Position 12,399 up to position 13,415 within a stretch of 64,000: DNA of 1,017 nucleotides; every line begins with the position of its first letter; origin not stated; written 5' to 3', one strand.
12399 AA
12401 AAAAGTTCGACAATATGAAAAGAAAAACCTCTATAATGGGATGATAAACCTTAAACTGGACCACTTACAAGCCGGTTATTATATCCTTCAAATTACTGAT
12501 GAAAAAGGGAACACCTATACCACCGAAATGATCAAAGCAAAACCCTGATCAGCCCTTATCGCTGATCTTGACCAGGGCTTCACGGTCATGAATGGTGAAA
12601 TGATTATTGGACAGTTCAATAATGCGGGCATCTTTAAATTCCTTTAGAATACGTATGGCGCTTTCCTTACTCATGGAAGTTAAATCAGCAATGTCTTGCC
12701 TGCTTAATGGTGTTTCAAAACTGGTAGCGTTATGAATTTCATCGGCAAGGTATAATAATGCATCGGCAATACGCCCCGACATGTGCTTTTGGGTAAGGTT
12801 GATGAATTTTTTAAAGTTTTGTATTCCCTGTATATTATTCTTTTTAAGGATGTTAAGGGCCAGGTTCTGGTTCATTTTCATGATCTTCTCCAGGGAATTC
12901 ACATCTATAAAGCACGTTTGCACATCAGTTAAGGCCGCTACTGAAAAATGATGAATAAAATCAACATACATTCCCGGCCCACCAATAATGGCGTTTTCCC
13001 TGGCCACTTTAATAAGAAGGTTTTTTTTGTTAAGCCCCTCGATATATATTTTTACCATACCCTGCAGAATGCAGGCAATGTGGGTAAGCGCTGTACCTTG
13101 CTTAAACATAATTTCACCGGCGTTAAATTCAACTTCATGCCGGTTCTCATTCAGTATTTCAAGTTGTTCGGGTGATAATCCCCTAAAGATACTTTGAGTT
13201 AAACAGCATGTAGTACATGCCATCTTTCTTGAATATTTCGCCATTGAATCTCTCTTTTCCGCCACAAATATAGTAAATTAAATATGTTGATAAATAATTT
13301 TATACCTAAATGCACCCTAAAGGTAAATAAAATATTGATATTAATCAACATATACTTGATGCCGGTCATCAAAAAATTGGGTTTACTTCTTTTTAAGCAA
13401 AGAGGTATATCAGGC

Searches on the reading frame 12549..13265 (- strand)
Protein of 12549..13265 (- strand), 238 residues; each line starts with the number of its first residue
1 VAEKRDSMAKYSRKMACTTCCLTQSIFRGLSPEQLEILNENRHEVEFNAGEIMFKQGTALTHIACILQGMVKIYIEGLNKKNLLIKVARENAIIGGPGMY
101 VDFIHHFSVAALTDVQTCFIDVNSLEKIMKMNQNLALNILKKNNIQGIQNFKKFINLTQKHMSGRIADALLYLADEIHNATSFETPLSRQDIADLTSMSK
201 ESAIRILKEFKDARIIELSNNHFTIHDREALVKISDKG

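Call 5: search_protein_families(library=pfam, proteins=[window:12549-13265:-], max_evalue=0.01)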
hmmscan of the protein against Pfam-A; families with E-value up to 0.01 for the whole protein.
window:12549-13265:- (238 aa): 5 families
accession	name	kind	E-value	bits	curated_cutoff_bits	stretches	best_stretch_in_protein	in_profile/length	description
PF13545.12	HTH_Crp_2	-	2.4e-16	59.9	27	1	164-233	1-69/70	Crp-like helix-turn-helix domain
PF00027.35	cNMP_binding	-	2.7e-12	46.9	27.5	1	45-130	2-87/89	Cyclic nucleotide-binding domain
PF25213.1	HVO_A0261_N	-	0.0002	21.6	35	1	184-224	22-62/86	HVO_A0261 N-terminal domain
PF18360.6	hnRNP_Q_AcD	-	0.00036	21.1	26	0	194-222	31-59/70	Heterogeneous nuclear ribonucleoprotein Q acidic domain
PF00325.26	Crp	-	0.0057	16.8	21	0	186-211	2-27/32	Bacterial regulatory proteins, crp family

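Call 7: search_protein_families(library=ncbifam, proteins=[window:12549-13265:-], max_evalue=0.01)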
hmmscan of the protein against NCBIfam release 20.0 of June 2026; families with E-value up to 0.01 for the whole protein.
window:12549-13265:- (238 aa): 11 families
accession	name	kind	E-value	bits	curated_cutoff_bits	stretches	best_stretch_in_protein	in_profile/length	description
NF045989.1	TransRegFnrLRhodb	equivalog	1.6e-12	47.2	300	1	13-234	6-234/245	transcriptional regulator FnrL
NF008732.0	PRK11753.1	equivalog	2.4e-12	46.8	266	1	33-222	14-207/214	cAMP-activated global transcriptional regulator CRP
NF050806.1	TransRegFixKCaul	equivalog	7.3e-12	45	300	1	45-234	26-213/215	transcriptional regulator FixK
TIGR03697.1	NtcA_cyano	equivalog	8.3e-10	38.7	244.95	1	52-231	3-188/193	global nitrogen regulator NtcA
NF008365.0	PRK11161.1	subfamily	2.5e-08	33.5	228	1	9-236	12-244/250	fumarate/nitrate reduction transcriptional regulator Fnr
NF041163.2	encap_f2b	equivalog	1.2e-05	24.6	400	1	26-142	78-196/450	family 2B encapsulin nanocompartment shell protein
NF006901.0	PRK09392.1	equivalog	1.5e-05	24.5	211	1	24-234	12-220/236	transcriptional activator FtrB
NF053664.1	TransRegPtrACyano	equivalog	4.8e-05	22.8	300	1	35-222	5-186/196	Crp/Fnr family transcriptional regulator PtrA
NF058543.1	ActPatMycb56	equivalog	0.00019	20.4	460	1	25-132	2-108/317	acetyltransferase Pat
NF052518.1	TransRegLdrP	equivalog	0.00029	20.9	300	1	104-231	60-184/195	transcriptional regulator LdrP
NF007707.0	PRK10402.1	subfamily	0.0026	17.4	180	1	44-236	33-219/226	transcriptional regulator YeiL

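Call 8: find_homologous_proteins(query=window:12549-13220:-)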
Query window:12549-13220:- (223 aa): 575 proteins with E <= 0.001 among 801 candidates; the best 120 are listed.
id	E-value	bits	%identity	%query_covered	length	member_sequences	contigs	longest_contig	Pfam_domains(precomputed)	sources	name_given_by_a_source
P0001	3.0e-141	486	100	100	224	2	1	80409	PF13545.13,PF00027.36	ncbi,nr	ncbi:MAG: Crp/Fnr family transcriptional regulator [Bacteroidales bacterium]|nr:Crp/Fnr family trans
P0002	8.2e-119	413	82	100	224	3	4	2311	PF13545.13,PF00027.36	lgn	-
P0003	3.4e-89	316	62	100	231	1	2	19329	PF13545.13,PF00027.36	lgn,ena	-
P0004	6.2e-86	305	61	100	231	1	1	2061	PF13545.13,PF00027.36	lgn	-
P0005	6.9e-84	299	60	98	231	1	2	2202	PF13545.13,PF00027.36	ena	-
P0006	1.3e-83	298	60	99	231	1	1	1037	PF13545.13,PF00027.36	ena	-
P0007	8.2e-83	295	59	100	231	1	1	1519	PF13545.13,PF00027.36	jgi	jgi:CRP/FNR family transcriptional regulator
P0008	2.4e-82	294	58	100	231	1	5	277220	PF13545.13,PF00027.36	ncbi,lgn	-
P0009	3.9e-82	293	59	100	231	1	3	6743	PF13545.13,PF00027.36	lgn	-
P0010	9.3e-79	282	55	100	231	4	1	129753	PF13545.13,PF00027.36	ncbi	-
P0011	2.1e-78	281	56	100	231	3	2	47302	PF13545.13,PF00027.36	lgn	-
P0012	8.6e-78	279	58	100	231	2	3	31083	PF13545.13,PF00027.36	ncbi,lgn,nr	ncbi:MAG: Crp/Fnr family transcriptional regulator [Bacteroidales bacterium]|nr:Crp/Fnr family trans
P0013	1.3e-77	278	57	100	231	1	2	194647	PF13545.13,PF00027.36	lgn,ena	-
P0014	4.0e-76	273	57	100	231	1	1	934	PF13545.13,PF00027.36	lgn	-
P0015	9.5e-76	272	57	99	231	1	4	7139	PF13545.13,PF00027.36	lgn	-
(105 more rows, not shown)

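Call 10: find_related_loci(query=A1, collection=genome_contigs, flank=8000)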
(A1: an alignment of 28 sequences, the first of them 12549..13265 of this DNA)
Query A1 (238 aa) in genome_contigs; peptide patterns used: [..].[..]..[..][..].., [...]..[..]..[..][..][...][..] (x = any residue, [..] = any of these).
291 stretches matched a pattern; 240 encode a relative of the query (tblastn E <= 1e-3); the best 80 are kept; 80 distinct loci.
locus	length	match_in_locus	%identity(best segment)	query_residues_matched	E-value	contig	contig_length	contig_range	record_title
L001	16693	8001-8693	56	8-238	2e-91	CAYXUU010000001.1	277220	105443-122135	MAG TPA_asm: uncultured Bacteroidales bacterium isolate SRP167671_co1_178 genome assembly, contig: NODE_11_length_277220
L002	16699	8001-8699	54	6-238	9e-88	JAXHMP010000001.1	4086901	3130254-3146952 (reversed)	MAG: Bacteroidota bacterium isolate Salar_de_Ascotan_soil_MAG_ASO55 contig_531_polypolish, whole genome shotgun sequence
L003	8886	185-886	56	5-238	3e-87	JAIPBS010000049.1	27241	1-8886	MAG: Bacteroidales bacterium isolate Tobar14m-G11 Tobar14m-C1063, whole genome shotgun sequence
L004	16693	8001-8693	52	8-238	8e-80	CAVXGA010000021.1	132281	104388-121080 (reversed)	MAG: uncultured Bacteroidales bacterium isolate MFD02416.bin.2.9 genome assembly, contig: contig_70506, whole genome sho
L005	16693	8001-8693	52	8-238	1e-78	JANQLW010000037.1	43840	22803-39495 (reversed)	MAG: Bacteroidales bacterium isolate PL25a_bin.72 k99_2198111, whole genome shotgun sequence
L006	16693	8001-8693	51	8-238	2e-78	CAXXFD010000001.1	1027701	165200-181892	MAG: Bacteroidales bacterium isolate 4c1f1197-ba28-441f-b5c2-3ffc506e3234 genome assembly, contig: contig_1, whole genom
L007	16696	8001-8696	50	7-238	2e-77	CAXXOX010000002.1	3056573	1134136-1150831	MAG: Bacteroidales bacterium isolate 201d7cc5-cfe6-415f-8efa-99aa2e61e932 genome assembly, contig: contig_2, whole genom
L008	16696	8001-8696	52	7-238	1e-76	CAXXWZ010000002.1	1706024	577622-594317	MAG: Bacteroidales bacterium isolate 556df4bf-b6b3-4683-a460-d9bb7ae4eba6 genome assembly, contig: contig_2, whole genom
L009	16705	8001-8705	49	4-238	2e-76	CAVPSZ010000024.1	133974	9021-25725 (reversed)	MAG: uncultured Bacteroidales bacterium isolate MFD00032.bin.2.138 genome assembly, contig: contig_3265, whole genome sh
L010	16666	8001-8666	51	17-238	5e-76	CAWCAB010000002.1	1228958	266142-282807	MAG: uncultured Bacteroidetes bacterium isolate MFD03804.bin.1.79 genome assembly, contig: contig_3984, whole genome sho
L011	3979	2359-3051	51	8-238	1e-75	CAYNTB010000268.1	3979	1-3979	MAG TPA_asm: uncultured Bacteroidales bacterium isolate binchicken_co42_431 genome assembly, contig: NODE_47281_length_3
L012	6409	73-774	50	5-238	3e-75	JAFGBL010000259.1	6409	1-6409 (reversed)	MAG: Bacteroidales bacterium isolate Zod_Metabat.1032 k87_11881924, whole genome shotgun sequence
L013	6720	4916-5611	50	7-238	2e-75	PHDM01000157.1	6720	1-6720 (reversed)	MAG: Bacteroidetes bacterium HGW-Bacteroidetes-17 08E140C01_z5_2013_Ig3399_v2_scaffold_6120, whole genome shotgun sequen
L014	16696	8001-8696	49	7-238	5e-75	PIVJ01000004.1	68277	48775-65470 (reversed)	MAG: Bacteroidetes bacterium isolate Glo_2 GloG15_CONTIG327, whole genome shotgun sequence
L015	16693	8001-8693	51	8-238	4e-75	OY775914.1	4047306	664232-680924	MAG: Bacteroidales bacterium isolate 7de1171c-092d-4693-a70e-3c34f944b135 genome assembly, chromosome: 1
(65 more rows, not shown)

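Call 27: search_solved_structures(query=window:12549-13223:-, max_evalue=0.001, show_alignments=3)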
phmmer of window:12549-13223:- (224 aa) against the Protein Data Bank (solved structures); distinct sequences matched with E-value up to 0.001: 41.
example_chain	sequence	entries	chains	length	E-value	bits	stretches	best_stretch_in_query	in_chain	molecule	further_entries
2gau_A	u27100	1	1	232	8.5e-14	55.1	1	10-221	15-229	transcriptional regulator, Crp/Fnr family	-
3dkw_A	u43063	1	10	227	3.2e-11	46.6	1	10-217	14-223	DNR protein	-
6dt4_A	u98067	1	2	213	6.3e-08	35.9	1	31-206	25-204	Cyclic AMP receptor protein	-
4i01_A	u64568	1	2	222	1e-07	35.2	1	30-206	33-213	Catabolite gene activator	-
4i09_A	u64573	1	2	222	1.1e-07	35.2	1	30-206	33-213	Catabolite gene activator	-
1i5z_A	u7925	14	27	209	1.2e-07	35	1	31-206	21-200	CATABOLITE GENE ACTIVATOR PROTEIN | CATABOLITE GENE ACTIVATOR PROTEIN (CAP) | PROTEIN (CATABOLITE GENE ACTIVATOR PROTEIN (CAP))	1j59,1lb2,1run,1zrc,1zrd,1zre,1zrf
1g6n_A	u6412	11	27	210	1.2e-07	35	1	31-206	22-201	CATABOLITE GENE ACTIVATOR PROTEIN | PROTEIN (CATABOLITE GENE ACTIVATOR PROTEIN) | Catabolite gene activator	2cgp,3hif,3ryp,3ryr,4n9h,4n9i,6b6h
4bh9_A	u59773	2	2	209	1.2e-07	34.9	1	31-206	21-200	cAMP-activated global transcriptional regulator CRP | CAMP RECEPTOR PROTEIN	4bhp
1o3q_A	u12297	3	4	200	1.3e-07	34.8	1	33-205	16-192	CATABOLITE GENE ACTIVATOR PROTEIN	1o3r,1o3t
4hzf_A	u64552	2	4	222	1.4e-07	34.8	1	30-206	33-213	Catabolite gene activator | cAMP-activated global transcriptional regulator CRP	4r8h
1hw5_A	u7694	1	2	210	1.5e-07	34.7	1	31-206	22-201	CATABOLITE GENE ACTIVATOR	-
1cgp_A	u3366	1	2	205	1.6e-07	34.6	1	31-203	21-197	PROTEIN (CATABOLITE GENE ACTIVATOR PROTEIN (CAP))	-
1i6x_A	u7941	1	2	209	1.6e-07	34.5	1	31-206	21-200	CATABOLITE GENE ACTIVATOR PROTEIN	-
3h3u_A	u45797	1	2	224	1.7e-07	34.5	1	11-218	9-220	PROBABLE TRANSCRIPTIONAL REGULATORY PROTEIN (PROBABLY CRP/FNR-FAMILY)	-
3mzh_A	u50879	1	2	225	1.7e-07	34.5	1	11-218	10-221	PROBABLE TRANSCRIPTIONAL REGULATORY PROTEIN (PROBABLY CRP/FNR-FAMILY)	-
5cvr_A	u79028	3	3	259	3.1e-07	33.6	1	3-221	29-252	FNR type regulator | FNR regulator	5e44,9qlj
2h6c_A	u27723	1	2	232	0.00033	23.8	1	32-222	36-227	ChloroPhenol Reduction gene K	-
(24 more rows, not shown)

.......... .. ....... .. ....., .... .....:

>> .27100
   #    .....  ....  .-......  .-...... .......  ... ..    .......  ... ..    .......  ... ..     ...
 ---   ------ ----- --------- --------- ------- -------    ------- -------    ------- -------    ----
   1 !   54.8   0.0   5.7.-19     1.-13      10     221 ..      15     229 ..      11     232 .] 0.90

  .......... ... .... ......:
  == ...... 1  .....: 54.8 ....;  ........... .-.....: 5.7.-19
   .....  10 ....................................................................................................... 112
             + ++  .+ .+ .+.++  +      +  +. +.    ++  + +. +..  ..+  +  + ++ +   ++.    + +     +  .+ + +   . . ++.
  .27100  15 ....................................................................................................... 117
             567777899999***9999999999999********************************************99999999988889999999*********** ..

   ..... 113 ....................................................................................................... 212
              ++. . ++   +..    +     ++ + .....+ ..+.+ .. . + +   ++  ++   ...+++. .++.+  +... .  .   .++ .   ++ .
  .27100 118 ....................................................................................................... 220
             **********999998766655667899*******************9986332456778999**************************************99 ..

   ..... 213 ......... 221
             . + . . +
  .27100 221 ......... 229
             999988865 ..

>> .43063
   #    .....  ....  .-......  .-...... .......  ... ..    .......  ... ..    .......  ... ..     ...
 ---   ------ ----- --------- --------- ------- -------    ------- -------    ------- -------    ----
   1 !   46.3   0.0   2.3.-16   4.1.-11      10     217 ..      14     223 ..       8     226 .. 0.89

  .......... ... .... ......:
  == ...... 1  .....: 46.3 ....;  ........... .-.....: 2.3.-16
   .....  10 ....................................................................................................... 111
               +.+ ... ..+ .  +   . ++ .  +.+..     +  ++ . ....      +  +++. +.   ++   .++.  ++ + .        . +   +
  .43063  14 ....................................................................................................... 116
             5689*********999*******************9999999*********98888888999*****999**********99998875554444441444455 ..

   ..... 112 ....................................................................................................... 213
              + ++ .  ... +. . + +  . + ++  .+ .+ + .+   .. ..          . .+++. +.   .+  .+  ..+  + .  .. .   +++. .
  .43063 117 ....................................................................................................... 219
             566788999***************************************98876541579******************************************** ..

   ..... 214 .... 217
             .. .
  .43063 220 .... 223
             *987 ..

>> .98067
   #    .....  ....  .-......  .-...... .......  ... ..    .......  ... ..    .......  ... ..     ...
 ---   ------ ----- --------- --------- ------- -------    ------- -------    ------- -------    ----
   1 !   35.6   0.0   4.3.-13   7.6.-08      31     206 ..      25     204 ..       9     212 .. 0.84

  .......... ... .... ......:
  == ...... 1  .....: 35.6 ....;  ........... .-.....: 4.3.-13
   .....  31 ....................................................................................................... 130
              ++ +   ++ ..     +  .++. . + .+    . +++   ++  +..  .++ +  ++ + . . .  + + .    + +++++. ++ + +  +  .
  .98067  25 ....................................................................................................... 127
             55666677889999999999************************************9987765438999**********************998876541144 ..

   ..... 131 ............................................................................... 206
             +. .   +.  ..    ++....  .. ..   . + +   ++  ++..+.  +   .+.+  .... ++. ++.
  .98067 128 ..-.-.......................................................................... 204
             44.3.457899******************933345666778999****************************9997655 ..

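Call 38: predict_structure(alignment_id=A2)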
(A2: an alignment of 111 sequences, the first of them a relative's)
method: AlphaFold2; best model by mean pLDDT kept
length: 224 residues; sequences in the alignment: 111
mean_pLDDT: 88.2   pTM: 0.83
mean pLDDT of the five models: 88.2, 86.7, 86.5, 85.0, 84.4
residues with pLDDT >= 90: 130; 70-90: 80; 50-70: 11; < 50: 3
segments of 3 or more residues with pLDDT < 50: none
pLDDT, mean of each block of 10 residues (from residue 1): 50 76 83 95 92 93 84 90 79 95 91 87 85 89 92 96 94 94 94 96 94 96 83
secondary structure, 60 per line:
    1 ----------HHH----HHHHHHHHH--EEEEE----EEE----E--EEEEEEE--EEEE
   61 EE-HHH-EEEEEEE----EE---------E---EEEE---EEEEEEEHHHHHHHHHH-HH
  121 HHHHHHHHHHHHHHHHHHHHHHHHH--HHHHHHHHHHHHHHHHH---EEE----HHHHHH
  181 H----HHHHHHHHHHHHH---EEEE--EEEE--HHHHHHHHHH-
elements in order: H18-26 E29-33 E38-40 E48-54 E57-62 E68-74 E94-97 E101-107 H108-117 H119-145 H148-164 E168-170 H175-181 H186-198 E202-205 E208-211 H214-223

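Call 42: fold_search(model_id=the predicted structure, library=pdb)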
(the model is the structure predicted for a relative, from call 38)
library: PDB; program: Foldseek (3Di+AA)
matches with E <= 10: 1874; with E <= 0.001: 631
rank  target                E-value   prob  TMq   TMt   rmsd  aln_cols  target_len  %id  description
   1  3i54_D                1.6e-17  1.00  0.83  0.82   3.3       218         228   21  Crystal structure of MtbCRP in complex with cAMP (released 2009-09-08)
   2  9qly                  1.7e-17  1.00  0.82  0.79   3.2       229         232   21  Crystal structure of holo-D130A-FNR of A. fischeri (released 2026-04-08)
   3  9qmc                  2.6e-17  1.00  0.82  0.79   3.2       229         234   21  Crystal structure of holo-S24F-FNR of A. fischeri (released 2026-04-08)
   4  9qll                  2.9e-17  1.00  0.82  0.79   3.2       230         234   21  Crystal structure of holo-D4A-FNR of A. fischeri (released 2026-04-08)
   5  8qto                  3.3e-17  1.00  0.82  0.78   3.2       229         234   21  CRYSTAL STRUCTURE OF HOLO-L28H-FNR OF A. FISCHERI (released 2023-11-29)
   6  2gau                  4.4e-17  1.00  0.88  0.90   1.9       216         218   22  Crystal structure of transcriptional regulator, Crp/Fnr family from Porphyromonas gingivalis (APC80792), Structural geno (released 2006-04-11)
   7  4a2u_H                4.6e-17  1.00  0.84  0.83   2.9       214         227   21  CRP(CAP) from Myco. Tuberculosis, with cAMP (released 2012-10-10)
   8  4a2u_F                4.9e-17  1.00  0.83  0.83   2.9       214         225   21  CRP(CAP) from Myco. Tuberculosis, with cAMP (released 2012-10-10)
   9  3d0s_A                5.2e-17  1.00  0.85  0.85   2.9       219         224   20  cAMP receptor protein from m.tuberculosis, cAMP-free form (released 2009-02-03)
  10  3mzh_A                8.3e-17  1.00  0.86  0.85   2.9       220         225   20  Crystal structure of cAMP receptor protein from mycobacterium tuberculosis in complex with cAMP and its DNA binding el (released 2011-06-08)
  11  4cyd_A                8.8e-17  1.00  0.86  0.86   2.8       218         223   20  GlxR bound to cAMP (released 2014-12-17)
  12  5e44                  8.8e-17  1.00  0.81  0.79   3.1       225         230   21  Crystal structure of holo-FNR of A. fischeri (released 2015-12-16)
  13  9qlx                  9.3e-17  1.00  0.78  0.79   3.4       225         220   21  Crystal structure of D4A-FNR of A. fischeri with a [4Fe-4S]/[2Fe-2S] mixture (released 2026-04-08)
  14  9qov                  1.2e-16  1.00  0.74  0.78   3.1       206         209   20  Crystal structure of [2Fe-2S]b D4A-FNR of A. fischeri (released 2026-04-08)
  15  9qmd                  1.5e-16  1.00  0.73  0.78   3.2       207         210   21  Crystal Structure of Dimeric Apo-L28H-FNR of A. Fischeri (released 2026-04-08)
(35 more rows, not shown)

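Call 58: find_encoding_contigs(protein=P0001, flank=3000, max_places=3)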
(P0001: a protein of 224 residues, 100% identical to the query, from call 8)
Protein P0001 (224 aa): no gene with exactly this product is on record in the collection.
